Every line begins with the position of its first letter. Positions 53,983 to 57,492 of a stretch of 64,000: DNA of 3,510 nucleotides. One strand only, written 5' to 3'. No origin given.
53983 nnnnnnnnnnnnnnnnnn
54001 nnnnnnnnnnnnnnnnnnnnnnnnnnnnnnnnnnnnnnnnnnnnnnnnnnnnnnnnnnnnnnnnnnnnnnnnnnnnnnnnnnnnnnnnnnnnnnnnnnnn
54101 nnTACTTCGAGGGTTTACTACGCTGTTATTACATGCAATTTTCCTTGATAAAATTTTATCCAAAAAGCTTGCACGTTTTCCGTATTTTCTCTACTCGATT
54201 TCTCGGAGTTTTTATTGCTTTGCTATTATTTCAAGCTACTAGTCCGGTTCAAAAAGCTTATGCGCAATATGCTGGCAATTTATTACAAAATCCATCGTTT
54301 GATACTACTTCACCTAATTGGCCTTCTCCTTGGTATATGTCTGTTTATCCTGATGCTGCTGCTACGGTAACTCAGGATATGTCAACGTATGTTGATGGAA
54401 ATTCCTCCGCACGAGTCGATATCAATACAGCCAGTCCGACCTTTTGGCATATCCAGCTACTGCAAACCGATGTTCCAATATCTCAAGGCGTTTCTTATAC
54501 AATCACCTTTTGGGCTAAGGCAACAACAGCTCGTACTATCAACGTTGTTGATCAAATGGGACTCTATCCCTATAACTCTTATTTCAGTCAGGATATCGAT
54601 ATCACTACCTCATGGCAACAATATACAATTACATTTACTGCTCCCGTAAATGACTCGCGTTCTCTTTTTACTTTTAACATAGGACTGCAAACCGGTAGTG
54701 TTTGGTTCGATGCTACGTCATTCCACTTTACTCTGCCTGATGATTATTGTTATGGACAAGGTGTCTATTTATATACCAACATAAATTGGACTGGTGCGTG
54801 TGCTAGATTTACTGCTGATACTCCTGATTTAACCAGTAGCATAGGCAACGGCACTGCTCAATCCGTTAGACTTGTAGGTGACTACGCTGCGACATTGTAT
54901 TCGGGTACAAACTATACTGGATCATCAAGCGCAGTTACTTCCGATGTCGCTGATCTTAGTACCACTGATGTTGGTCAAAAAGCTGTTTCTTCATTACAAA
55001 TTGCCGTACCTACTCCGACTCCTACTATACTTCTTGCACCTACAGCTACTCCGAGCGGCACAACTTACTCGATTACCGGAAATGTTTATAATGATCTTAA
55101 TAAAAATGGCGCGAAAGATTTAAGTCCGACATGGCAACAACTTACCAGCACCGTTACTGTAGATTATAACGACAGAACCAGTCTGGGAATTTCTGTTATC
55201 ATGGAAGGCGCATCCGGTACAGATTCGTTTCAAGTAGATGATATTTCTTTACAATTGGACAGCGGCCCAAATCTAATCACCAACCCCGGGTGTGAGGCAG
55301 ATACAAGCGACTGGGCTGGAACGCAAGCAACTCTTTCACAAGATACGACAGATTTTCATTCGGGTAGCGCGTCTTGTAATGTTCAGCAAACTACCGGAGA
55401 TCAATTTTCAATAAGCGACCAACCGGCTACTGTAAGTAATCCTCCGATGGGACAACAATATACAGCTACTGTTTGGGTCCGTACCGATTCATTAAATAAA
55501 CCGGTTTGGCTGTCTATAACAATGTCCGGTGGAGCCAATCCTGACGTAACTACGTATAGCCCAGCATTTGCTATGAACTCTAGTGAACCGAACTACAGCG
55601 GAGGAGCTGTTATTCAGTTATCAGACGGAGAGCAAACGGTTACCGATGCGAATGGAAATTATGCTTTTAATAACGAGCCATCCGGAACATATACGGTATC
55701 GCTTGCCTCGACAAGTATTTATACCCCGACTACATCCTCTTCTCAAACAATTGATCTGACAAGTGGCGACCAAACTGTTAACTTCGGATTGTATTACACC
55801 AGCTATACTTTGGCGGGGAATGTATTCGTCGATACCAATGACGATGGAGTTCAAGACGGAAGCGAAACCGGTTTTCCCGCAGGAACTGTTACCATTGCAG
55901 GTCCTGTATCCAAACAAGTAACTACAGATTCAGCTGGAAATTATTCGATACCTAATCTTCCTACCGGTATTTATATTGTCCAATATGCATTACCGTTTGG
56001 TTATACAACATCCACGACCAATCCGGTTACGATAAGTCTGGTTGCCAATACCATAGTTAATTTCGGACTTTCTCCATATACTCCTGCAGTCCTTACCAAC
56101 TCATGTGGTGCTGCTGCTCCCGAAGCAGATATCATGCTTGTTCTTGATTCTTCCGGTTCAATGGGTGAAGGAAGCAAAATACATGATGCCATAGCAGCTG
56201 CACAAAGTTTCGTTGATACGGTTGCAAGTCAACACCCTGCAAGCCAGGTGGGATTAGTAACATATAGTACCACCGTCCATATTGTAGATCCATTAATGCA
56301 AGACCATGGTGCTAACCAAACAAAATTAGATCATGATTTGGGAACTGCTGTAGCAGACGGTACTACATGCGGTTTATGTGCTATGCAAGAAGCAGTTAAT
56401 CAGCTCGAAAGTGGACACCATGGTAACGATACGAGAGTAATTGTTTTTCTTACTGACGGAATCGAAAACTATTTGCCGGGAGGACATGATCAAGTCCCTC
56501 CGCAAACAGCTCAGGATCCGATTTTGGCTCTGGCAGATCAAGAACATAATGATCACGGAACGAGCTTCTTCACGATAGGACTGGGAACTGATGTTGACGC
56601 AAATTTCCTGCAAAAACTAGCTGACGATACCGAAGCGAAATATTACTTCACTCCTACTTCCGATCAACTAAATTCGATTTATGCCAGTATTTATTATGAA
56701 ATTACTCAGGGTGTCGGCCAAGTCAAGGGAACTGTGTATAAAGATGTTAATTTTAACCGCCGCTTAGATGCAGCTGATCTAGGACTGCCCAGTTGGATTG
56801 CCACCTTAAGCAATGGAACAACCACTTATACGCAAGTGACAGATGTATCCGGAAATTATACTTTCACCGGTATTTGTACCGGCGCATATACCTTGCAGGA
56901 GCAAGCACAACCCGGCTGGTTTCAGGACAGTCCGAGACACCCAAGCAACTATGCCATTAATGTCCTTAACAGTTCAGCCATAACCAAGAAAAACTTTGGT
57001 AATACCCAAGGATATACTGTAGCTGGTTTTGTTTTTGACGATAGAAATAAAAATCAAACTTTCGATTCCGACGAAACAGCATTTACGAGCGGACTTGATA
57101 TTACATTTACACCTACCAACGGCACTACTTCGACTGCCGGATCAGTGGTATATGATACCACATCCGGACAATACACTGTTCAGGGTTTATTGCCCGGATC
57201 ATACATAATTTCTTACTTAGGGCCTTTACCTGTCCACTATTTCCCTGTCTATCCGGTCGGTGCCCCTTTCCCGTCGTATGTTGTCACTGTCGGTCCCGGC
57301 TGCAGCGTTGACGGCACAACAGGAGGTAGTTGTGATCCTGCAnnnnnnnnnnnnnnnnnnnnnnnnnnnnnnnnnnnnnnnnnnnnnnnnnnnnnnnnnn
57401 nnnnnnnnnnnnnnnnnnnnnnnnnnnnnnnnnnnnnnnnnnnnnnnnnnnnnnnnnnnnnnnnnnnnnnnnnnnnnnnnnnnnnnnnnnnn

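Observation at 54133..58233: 1366-aa secreted giant protein combining two CBM4/9-like modules, Cna-B/SdrD-type repeats and a vWA (MIDAS) domain directly upstream of the dockerin proteins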

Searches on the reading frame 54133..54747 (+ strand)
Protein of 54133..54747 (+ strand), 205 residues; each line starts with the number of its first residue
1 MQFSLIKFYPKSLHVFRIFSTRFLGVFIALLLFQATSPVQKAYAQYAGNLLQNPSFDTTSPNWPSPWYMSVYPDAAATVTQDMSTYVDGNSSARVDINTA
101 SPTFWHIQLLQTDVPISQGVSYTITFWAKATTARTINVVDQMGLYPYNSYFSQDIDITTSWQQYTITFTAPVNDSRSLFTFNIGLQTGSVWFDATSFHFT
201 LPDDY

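Call 16: search_protein_families(library=pfam, proteins=[window:54133-54747:+], max_evalue=1)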
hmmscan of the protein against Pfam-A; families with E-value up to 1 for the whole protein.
window:54133-54747:+ (205 aa): 2 families
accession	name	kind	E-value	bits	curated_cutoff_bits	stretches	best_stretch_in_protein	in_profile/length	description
PF02018.23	CBM_4_9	-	6.9e-16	59.3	25.9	1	48-184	1-132/136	Carbohydrate binding domain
PF19112.6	VanA_C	-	0.3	11.6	23.5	1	64-132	59-128/193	Vanillate O-demethylase oxygenase C-terminal domain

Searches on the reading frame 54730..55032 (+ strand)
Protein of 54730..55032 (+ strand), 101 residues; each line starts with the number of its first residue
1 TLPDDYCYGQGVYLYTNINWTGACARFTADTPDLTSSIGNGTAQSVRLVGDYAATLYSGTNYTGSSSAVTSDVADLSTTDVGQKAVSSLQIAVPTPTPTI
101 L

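Call 16: search_protein_families(library=pfam, proteins=[window:54730-55032:+], max_evalue=1)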
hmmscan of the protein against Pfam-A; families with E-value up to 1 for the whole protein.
window:54730-55032:+ (101 aa): 2 families
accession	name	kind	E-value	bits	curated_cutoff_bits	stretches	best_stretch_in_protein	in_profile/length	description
PF00030.24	Crystall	-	2.8e-06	27.8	25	2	55-91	3-38/82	Beta/Gamma crystallin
PF03995.18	Inhibitor_I36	-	4.6e-05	23.7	21.1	1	14-67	15-67/69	Peptidase inhibitor family I36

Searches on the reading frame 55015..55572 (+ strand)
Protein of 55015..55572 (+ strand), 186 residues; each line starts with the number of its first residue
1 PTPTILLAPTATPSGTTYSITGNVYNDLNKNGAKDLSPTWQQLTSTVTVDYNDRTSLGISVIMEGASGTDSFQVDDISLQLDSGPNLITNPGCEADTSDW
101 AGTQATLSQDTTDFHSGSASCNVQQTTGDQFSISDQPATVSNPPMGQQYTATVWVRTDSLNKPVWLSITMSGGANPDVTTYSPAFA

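Call 16: search_protein_families(library=pfam, proteins=[window:55015-55572:+], max_evalue=1)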
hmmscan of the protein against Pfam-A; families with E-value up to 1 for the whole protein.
window:55015-55572:+ (186 aa): 0 families

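Call 53: search_protein_families(library=pfam, proteins=[window:55117-55572:+], max_evalue=1)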
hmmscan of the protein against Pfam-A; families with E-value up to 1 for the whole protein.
seq(152 aa): 1 family
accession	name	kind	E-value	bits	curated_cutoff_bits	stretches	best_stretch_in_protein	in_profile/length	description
PF02018.23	CBM_4_9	-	4.8e-05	24.2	25.9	1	52-142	2-91/136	Carbohydrate binding domain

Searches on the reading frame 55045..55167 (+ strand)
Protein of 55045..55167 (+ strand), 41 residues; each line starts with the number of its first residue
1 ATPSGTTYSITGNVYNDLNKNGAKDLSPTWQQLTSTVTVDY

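Call 81: search_protein_families(library=pfam, proteins=[window:55045-55167:+], max_evalue=1)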
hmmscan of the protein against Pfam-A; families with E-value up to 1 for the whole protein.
seq(41 aa): 0 families

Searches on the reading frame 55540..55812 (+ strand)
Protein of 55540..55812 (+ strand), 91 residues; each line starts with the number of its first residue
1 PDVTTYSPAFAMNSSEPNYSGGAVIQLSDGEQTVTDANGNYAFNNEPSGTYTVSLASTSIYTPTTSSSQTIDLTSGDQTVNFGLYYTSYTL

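Call 16: search_protein_families(library=pfam, proteins=[window:55540-55812:+], max_evalue=1)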
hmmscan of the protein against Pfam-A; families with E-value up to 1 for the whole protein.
window:55540-55812:+ (91 aa): 10 families
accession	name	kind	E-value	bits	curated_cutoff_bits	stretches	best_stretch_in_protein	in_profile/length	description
PF13620.12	CarboxypepD_reg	-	4.5e-07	30.6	32.3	1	22-82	16-79/82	Carboxypeptidase regulatory-like domain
PF17210.9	SdrD_B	-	6.2e-06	26.8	29.7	1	31-72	40-81/112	SdrD B-like domain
PF13715.12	CarbopepD_reg_2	-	1.5e-05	25.3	32.2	1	27-62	22-57/88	CarboxypepD_reg-like domain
PF07495.19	Y_Y_Y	-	0.003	17.9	26.6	1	29-74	18-63/65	Y_Y_Y domain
PF16371.11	MetallophosN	-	0.016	15.9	35.6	1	25-68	13-56/77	N terminal of Calcineurin-like phosphoesterase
PF17802.7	SpaA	-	0.025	15.2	23.1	1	22-54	18-57/91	Prealbumin-like fold domain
PF09430.16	EMC7_beta-sandw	-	0.028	15.1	26.6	1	24-60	11-50/122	ER membrane protein complex subunit 7, beta-sandwich domain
PF23193.1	NOMO_3rd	-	0.08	13.4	27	1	32-73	61-97/120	NOMO third transthyretin-like domain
PF20598.4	DUF6795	-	0.12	13.1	27.4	1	30-81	30-74/103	Domain of unknown function (DUF6795)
PF06536.16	Av_adeno_fibre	-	0.18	12.2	22.7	1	62-80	7-25/56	Avian adenovirus fibre, N-terminal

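Call 81: search_protein_families(library=pfam, proteins=[window:55573-55812:+], max_evalue=1)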
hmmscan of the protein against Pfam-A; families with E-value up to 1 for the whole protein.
seq(80 aa): 11 families
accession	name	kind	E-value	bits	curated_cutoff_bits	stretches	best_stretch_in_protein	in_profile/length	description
PF13620.12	CarboxypepD_reg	-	3.6e-07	30.9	32.3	1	11-71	16-79/82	Carboxypeptidase regulatory-like domain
PF17210.9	SdrD_B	-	4.3e-06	27.3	29.7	1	20-61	40-81/112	SdrD B-like domain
PF13715.12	CarbopepD_reg_2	-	1.1e-05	25.8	32.2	1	15-52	21-58/88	CarboxypepD_reg-like domain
PF07495.19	Y_Y_Y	-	0.0023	18.3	26.6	1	18-63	18-63/65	Y_Y_Y domain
PF16371.11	MetallophosN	-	0.013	16.2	35.6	1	14-57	13-56/77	N terminal of Calcineurin-like phosphoesterase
PF17802.7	SpaA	-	0.017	15.7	23.1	1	11-43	18-57/91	Prealbumin-like fold domain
PF09430.16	EMC7_beta-sandw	-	0.02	15.5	26.6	1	13-49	11-50/122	ER membrane protein complex subunit 7, beta-sandwich domain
PF23193.1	NOMO_3rd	-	0.062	13.8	27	1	21-62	61-97/120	NOMO third transthyretin-like domain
PF20598.4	DUF6795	-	0.087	13.6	27.4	1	19-70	30-74/103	Domain of unknown function (DUF6795)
PF11008.14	DUF2846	-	0.087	13.3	34.3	1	18-66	29-72/92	Protein of unknown function (DUF2846)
PF06536.16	Av_adeno_fibre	-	0.17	12.2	22.7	1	51-69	7-25/56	Avian adenovirus fibre, N-terminal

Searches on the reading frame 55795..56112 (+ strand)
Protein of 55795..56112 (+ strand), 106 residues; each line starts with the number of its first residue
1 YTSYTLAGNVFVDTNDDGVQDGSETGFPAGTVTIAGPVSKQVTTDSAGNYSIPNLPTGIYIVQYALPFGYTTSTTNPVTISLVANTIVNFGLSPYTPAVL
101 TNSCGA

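Call 16: search_protein_families(library=pfam, proteins=[window:55795-56112:+], max_evalue=1)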
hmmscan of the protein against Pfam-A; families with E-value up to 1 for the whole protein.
window:55795-56112:+ (106 aa): 6 families
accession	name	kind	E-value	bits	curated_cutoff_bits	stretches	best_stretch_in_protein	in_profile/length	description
PF17210.9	SdrD_B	-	9.8e-13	48.7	29.7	1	8-76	5-76/112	SdrD B-like domain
PF13620.12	CarboxypepD_reg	-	7.7e-08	33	32.3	1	19-92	6-81/82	Carboxypeptidase regulatory-like domain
PF13715.12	CarbopepD_reg_2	-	0.00012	22.5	32.2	1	24-93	11-77/88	CarboxypepD_reg-like domain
PF17802.7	SpaA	-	0.00016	22.2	23.1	1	32-83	31-77/91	Prealbumin-like fold domain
PF16371.11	MetallophosN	-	0.051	14.2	35.6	1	42-77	22-56/77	N terminal of Calcineurin-like phosphoesterase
PF14686.12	fn3_3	-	0.22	11.8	24.4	0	42-63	29-50/75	Polysaccharide lyase family 4, domain II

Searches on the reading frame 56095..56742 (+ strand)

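Call 16: search_protein_families(library=pfam, proteins=[window:56095-56742:+], max_evalue=1)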
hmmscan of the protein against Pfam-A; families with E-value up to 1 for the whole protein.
window:56095-56742:+ (216 aa): 8 families
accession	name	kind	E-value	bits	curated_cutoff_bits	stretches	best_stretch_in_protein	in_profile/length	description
PF00092.34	VWA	-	3.2e-21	76.7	23.8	1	12-196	1-172/174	von Willebrand factor type A domain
PF13519.12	VWA_2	-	7.6e-17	62.3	27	1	13-122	1-106/107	von Willebrand factor type A domain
PF05762.20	VWA_CoxE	-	2.7e-05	24.1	26.4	1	11-126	57-163/222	VWA domain containing CoxE-like protein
PF13768.12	VWA_3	-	0.011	16.2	27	1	141-184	113-154/155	von Willebrand factor type A domain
PF10138.15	vWA-TerF-like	-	0.055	14.1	29.4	1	11-122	2-114/200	vWA found in TerF C terminus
PF11775.14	CobT_C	-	0.061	13.4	21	1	9-44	11-45/220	Cobalamin biosynthesis protein CobT VWA domain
PF04056.20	Ssl1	-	0.13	12.5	27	1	28-80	17-67/193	Ssl1-like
PF09967.15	DUF2201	-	0.15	12.6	26.4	1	14-88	2-70/123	VWA-like domain (DUF2201)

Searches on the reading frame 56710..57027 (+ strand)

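Call 16: search_protein_families(library=pfam, proteins=[window:56710-57027:+], max_evalue=1)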
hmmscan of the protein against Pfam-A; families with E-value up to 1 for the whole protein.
window:56710-57027:+ (106 aa): 6 families
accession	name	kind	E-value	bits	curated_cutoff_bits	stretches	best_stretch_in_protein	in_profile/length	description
PF17210.9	SdrD_B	-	6.3e-09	36.4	29.7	1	8-80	6-80/112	SdrD B-like domain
PF17802.7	SpaA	-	2.7e-05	24.7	23.1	1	19-91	16-82/91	Prealbumin-like fold domain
PF13620.12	CarboxypepD_reg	-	0.001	19.8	32.3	1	34-63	22-53/82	Carboxypeptidase regulatory-like domain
PF13715.12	CarbopepD_reg_2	-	0.0052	17.2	32.2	1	32-63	18-49/88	CarboxypepD_reg-like domain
PF25602.1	WDR47_COR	-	0.16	12.2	27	1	7-38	35-66/70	WDR47 cross-over region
PF09430.16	EMC7_beta-sandw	-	0.17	12.5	26.6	1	31-70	12-51/122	ER membrane protein complex subunit 7, beta-sandwich domain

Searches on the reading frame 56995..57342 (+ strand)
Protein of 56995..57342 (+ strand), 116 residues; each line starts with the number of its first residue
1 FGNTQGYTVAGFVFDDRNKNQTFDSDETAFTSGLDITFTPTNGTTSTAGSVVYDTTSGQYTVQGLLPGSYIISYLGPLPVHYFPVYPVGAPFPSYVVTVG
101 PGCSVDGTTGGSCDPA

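Call 16: search_protein_families(library=pfam, proteins=[window:56995-57342:+], max_evalue=1)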
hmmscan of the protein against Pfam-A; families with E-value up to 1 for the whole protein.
window:56995-57342:+ (116 aa): 2 families
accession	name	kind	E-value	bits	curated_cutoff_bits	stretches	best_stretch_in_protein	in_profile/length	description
PF17210.9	SdrD_B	-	1.1e-05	26.1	29.7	1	9-77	3-67/112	SdrD B-like domain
PF12019.13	GspH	-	0.098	13.6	21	1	20-63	56-103/108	Type II transport protein GspH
